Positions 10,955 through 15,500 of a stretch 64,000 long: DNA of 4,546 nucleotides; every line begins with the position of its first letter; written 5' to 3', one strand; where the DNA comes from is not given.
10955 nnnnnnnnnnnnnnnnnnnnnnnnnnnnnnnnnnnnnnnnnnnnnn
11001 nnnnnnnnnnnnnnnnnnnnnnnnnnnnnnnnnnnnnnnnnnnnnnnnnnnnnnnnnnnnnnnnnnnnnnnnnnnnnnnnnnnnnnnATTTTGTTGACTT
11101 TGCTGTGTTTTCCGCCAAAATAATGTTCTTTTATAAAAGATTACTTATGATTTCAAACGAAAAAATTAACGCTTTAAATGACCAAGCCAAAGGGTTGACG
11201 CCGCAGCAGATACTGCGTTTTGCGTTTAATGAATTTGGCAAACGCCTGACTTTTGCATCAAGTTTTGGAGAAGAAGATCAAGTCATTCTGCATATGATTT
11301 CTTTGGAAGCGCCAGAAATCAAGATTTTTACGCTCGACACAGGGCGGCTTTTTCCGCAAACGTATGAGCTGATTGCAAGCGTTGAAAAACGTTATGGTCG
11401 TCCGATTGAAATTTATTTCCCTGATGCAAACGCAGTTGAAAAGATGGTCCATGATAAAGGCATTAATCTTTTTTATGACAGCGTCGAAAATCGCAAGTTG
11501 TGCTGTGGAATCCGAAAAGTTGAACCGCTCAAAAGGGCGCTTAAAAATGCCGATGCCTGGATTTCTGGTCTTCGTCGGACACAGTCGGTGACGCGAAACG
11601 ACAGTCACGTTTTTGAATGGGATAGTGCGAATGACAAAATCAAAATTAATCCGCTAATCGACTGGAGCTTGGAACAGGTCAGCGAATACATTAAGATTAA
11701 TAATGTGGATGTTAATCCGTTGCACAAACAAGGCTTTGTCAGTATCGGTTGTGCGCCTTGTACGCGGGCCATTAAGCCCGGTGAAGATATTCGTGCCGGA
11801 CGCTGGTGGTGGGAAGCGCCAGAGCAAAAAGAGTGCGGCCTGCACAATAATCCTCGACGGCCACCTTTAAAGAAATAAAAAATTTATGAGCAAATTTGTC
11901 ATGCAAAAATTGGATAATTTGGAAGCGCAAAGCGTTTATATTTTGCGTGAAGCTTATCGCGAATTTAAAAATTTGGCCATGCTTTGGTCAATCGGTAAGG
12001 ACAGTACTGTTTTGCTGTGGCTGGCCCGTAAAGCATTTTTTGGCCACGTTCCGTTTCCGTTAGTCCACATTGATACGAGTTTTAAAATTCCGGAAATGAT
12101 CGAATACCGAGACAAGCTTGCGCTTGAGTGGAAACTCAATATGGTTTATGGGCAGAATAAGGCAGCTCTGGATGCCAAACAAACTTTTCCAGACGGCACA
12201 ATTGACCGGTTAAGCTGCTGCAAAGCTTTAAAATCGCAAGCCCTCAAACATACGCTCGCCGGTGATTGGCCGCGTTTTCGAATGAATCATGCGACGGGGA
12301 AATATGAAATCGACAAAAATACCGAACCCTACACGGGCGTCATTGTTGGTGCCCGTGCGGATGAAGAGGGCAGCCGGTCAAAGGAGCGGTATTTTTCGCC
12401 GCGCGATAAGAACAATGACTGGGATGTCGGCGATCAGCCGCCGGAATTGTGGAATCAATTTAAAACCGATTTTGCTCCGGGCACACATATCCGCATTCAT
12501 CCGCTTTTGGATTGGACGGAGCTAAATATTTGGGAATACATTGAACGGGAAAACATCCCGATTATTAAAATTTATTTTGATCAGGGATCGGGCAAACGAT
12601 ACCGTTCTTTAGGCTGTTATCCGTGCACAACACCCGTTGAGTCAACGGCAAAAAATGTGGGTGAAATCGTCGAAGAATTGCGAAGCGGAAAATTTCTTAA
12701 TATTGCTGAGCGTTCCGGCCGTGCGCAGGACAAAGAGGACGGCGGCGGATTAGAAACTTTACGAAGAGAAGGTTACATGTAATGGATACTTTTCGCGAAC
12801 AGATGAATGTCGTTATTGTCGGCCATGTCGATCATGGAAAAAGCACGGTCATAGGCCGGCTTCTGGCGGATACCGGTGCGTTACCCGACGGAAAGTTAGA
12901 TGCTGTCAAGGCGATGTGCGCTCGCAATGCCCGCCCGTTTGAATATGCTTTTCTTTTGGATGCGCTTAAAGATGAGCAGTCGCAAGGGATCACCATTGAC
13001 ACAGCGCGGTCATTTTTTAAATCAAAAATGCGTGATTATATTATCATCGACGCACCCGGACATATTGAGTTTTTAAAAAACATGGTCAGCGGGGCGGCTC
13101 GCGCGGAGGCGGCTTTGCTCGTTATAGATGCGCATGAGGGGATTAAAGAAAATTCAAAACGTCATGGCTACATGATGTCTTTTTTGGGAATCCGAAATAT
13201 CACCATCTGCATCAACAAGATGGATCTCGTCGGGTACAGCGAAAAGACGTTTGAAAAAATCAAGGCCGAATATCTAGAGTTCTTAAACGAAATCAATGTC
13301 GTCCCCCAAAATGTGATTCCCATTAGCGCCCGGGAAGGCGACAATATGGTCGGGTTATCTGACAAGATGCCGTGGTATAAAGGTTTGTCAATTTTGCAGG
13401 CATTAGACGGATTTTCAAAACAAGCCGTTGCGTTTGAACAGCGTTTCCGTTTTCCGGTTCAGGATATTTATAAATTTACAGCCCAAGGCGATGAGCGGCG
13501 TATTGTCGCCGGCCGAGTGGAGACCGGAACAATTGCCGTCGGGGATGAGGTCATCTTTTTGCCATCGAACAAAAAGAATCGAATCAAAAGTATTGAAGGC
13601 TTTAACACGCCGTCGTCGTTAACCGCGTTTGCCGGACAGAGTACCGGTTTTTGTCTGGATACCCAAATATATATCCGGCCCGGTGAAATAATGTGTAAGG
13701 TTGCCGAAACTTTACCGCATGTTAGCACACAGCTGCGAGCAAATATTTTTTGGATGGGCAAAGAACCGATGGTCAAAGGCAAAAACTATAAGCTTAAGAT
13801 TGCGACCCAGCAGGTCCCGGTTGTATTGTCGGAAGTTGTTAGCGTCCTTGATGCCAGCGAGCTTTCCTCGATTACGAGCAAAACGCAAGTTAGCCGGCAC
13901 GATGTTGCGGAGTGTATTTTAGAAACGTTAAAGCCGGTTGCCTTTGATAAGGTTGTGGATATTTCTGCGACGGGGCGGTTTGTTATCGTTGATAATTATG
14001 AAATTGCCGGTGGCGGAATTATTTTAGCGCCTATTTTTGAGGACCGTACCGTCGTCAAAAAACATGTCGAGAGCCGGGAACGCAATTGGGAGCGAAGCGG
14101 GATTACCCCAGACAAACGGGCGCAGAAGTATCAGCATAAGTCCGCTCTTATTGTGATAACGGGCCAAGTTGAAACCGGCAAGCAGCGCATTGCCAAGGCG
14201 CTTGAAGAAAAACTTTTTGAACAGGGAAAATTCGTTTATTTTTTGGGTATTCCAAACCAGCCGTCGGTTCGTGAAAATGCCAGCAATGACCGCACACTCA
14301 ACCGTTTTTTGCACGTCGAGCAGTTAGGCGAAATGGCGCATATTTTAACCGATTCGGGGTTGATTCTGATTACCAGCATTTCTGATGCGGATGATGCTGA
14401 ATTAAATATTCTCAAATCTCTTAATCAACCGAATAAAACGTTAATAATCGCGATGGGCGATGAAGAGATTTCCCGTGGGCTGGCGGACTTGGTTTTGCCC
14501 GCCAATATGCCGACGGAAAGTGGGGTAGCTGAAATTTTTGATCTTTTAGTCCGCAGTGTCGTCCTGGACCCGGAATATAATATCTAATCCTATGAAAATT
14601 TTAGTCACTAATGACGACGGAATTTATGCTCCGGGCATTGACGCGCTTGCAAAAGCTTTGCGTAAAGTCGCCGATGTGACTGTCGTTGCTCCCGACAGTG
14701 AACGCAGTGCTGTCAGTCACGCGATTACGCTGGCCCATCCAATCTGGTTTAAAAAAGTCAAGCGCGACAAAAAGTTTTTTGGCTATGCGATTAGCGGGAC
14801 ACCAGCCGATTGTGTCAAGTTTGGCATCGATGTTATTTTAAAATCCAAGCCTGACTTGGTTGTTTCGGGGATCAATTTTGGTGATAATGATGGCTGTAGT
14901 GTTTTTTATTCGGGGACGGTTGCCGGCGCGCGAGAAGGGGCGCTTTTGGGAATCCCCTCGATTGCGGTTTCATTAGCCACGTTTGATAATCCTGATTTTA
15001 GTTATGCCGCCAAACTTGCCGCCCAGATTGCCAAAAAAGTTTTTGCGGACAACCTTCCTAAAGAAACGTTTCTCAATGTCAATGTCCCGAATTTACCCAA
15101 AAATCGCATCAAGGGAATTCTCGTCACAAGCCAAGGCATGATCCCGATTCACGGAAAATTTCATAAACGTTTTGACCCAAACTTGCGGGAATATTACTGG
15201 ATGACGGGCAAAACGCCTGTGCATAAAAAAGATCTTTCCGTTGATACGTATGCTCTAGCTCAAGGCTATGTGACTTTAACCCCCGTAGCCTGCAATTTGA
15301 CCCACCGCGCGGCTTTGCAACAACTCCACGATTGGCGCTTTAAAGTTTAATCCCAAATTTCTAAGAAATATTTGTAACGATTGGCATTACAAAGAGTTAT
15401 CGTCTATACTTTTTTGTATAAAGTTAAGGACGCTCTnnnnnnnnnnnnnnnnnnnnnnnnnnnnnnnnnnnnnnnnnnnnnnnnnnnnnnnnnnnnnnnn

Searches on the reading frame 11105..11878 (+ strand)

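Call 74: search_protein_families(library=pfam, proteins=[window:11105-11878:+], max_evalue=0.00001)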
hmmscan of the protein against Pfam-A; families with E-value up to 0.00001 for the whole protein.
window:11105-11878:+ (257 aa): 1 family
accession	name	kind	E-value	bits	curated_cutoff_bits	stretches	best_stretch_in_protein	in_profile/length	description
PF01507.26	PAPS_reduct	-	5.3e-49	167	22.5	1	48-222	2-175/175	Phosphoadenosine phosphosulfate reductase domain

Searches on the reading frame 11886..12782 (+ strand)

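Call 74: search_protein_families(library=pfam, proteins=[window:11886-12782:+], max_evalue=0.00001)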
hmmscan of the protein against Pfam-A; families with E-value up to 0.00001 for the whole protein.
window:11886-12782:+ (298 aa): 1 family
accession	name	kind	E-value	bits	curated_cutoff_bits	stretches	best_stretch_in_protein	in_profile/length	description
PF01507.26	PAPS_reduct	-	5.6e-37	127.9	22.5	1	29-250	1-175/175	Phosphoadenosine phosphosulfate reductase domain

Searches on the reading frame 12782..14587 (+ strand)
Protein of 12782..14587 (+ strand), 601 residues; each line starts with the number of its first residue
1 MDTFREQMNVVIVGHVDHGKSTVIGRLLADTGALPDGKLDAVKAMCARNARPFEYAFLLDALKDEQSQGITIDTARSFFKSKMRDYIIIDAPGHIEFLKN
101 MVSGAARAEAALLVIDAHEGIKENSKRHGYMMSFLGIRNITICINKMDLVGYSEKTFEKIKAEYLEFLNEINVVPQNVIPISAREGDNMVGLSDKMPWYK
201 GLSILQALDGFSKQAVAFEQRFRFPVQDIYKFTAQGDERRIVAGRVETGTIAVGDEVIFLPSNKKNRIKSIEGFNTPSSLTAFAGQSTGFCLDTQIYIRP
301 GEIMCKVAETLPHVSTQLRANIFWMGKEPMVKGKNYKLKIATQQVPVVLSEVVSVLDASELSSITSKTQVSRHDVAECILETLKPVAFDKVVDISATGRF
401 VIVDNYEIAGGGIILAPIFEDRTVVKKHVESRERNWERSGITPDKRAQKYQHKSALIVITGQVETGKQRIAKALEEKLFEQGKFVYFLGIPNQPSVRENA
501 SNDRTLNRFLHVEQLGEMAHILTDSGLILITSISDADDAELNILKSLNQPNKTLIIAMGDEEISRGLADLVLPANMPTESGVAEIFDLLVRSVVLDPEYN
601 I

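Call 75: search_protein_families(library=pfam, proteins=[window:12782-14587:+], max_evalue=0.00001)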
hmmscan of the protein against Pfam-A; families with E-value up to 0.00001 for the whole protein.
window:12782-14587:+ (601 aa): 5 families
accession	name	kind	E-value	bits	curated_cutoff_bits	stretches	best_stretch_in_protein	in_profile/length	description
PF00009.33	GTP_EFTU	-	4.7e-43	147.4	26.5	1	7-194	3-180/188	Elongation factor Tu GTP binding domain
PF22594.2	GTP-eEF1A_C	-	1.6e-17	64.2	27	1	318-414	2-100/101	GTP-eEF1A C-terminal domain-like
PF03144.31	GTP_EFTU_D2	-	9.7e-09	36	30.3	1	240-278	2-45/73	Elongation factor Tu domain 2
PF01583.26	APS_kinase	-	1.9e-07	31.7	21.1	1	454-533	2-81/152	Adenylylsulphate kinase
PF01926.29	MMR_HSR1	-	1.7e-06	28.6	21.9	0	66-127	28-95/113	50S ribosome-binding GTPase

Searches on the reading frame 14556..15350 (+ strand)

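Call 75: search_protein_families(library=pfam, proteins=[window:14556-15350:+], max_evalue=0.00001)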
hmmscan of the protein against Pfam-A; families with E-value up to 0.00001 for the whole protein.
window:14556-15350:+ (264 aa): 1 family
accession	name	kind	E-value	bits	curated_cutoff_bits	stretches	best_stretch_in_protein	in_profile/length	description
PF01975.23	SurE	-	4.3e-67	226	22.1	1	15-195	1-184/189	Survival protein SurE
